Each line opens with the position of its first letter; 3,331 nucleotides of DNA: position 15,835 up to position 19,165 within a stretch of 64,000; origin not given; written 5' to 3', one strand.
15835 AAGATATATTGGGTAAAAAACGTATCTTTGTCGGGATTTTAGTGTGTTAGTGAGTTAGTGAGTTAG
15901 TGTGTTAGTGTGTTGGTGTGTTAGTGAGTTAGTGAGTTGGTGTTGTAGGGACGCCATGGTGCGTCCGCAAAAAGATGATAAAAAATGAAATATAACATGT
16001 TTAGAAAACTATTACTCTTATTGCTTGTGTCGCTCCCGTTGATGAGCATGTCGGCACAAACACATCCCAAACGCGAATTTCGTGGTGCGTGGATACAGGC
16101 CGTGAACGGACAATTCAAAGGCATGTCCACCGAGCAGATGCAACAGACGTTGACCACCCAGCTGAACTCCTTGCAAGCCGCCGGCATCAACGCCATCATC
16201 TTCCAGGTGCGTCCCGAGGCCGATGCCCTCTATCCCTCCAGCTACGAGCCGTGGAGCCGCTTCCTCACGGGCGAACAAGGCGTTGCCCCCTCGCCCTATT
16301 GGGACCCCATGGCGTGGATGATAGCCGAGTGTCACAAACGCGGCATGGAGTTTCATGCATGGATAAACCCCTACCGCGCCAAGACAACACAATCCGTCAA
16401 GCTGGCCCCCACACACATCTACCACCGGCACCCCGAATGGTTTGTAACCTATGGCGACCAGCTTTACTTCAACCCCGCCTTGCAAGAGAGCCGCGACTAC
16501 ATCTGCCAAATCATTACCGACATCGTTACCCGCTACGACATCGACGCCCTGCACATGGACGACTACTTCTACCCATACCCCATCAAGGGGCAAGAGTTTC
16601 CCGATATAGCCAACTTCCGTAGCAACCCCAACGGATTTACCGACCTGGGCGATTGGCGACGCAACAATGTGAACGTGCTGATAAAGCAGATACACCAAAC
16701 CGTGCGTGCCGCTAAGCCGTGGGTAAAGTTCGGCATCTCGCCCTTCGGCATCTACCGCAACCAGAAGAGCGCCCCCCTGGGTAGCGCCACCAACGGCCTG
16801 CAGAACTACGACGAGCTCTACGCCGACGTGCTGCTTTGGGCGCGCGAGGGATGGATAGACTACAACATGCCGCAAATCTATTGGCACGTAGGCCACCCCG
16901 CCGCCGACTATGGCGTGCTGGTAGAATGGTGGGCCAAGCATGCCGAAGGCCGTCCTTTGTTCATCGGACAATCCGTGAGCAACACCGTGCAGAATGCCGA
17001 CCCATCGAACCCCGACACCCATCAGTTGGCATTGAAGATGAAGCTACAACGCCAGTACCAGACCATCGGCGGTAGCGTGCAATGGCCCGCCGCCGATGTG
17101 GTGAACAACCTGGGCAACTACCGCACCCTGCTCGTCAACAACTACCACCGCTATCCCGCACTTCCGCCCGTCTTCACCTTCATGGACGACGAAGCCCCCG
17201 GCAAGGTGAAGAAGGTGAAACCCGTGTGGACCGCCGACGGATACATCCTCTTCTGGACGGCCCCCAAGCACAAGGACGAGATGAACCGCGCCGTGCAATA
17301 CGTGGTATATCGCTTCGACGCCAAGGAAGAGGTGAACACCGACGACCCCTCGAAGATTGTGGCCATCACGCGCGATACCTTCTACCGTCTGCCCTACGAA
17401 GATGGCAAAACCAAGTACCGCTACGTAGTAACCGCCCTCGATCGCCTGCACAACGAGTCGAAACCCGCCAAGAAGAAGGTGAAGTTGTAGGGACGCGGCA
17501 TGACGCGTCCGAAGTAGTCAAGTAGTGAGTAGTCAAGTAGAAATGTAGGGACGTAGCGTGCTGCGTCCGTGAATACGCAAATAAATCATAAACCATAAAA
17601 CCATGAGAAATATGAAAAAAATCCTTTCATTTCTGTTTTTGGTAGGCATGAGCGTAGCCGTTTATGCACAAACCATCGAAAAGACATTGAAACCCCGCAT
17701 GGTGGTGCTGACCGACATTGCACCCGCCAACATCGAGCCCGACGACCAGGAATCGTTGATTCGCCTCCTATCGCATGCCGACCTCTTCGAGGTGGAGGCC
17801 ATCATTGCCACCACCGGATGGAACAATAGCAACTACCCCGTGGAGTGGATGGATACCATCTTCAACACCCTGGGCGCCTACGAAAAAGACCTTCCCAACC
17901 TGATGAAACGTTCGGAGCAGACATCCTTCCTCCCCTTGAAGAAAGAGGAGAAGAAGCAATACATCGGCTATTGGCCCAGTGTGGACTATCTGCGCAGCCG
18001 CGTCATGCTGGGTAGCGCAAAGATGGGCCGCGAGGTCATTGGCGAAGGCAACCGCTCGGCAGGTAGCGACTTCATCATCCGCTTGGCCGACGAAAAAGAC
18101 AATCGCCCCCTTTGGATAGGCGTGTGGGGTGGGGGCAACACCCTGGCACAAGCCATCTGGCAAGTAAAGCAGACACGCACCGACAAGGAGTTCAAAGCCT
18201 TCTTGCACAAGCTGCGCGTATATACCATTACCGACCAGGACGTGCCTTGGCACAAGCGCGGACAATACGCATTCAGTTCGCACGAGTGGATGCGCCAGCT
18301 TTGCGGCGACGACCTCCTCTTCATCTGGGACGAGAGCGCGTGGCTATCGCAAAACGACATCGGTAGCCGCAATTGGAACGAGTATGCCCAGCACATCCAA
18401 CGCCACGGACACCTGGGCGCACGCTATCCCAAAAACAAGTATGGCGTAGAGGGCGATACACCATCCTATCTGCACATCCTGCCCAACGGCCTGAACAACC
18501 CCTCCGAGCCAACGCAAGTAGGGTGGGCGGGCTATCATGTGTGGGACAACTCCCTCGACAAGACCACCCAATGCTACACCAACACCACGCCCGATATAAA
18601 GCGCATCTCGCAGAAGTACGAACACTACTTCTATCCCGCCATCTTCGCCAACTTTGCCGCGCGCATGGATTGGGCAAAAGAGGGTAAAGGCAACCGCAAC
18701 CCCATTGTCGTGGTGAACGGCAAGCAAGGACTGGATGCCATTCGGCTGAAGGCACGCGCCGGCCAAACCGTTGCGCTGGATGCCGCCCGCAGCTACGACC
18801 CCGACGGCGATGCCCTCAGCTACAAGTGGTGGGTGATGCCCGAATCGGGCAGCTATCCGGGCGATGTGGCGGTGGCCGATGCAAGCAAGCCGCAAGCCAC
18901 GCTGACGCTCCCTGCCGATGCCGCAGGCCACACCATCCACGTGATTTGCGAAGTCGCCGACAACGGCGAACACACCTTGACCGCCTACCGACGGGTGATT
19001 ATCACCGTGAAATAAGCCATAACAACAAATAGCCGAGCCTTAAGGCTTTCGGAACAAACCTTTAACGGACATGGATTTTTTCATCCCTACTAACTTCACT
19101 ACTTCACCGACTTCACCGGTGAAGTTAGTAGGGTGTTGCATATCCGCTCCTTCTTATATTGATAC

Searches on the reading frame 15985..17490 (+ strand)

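Call 68: search_protein_families(library=pfam, proteins=[window:15985-17490:+], max_evalue=0.00001)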
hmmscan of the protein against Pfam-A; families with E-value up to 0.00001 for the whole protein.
window:15985-17490:+ (501 aa): 1 family
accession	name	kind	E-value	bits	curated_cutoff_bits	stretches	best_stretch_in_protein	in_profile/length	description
PF02638.21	GHL10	-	1e-71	242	27.9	1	31-329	1-294/311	Glycosyl hydrolase-like 10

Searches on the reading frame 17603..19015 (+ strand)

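Call 69: search_protein_families(library=pfam, proteins=[window:17603-19015:+], max_evalue=0.00001)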
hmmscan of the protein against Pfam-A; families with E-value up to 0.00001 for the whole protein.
window:17603-19015:+ (470 aa): 2 families
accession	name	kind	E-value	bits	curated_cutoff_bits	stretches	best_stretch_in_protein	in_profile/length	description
PF07632.16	Sde182_NH-like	-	6.6e-72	242.7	26.8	1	32-311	1-267/268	Cellulose-binding Sde182, nucleoside hydrolase-like domain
PF21027.3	Sde0182_C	-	3.3e-27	95.3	27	1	389-469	1-83/83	Cellulose-binding protein Sde0182, C-terminal domain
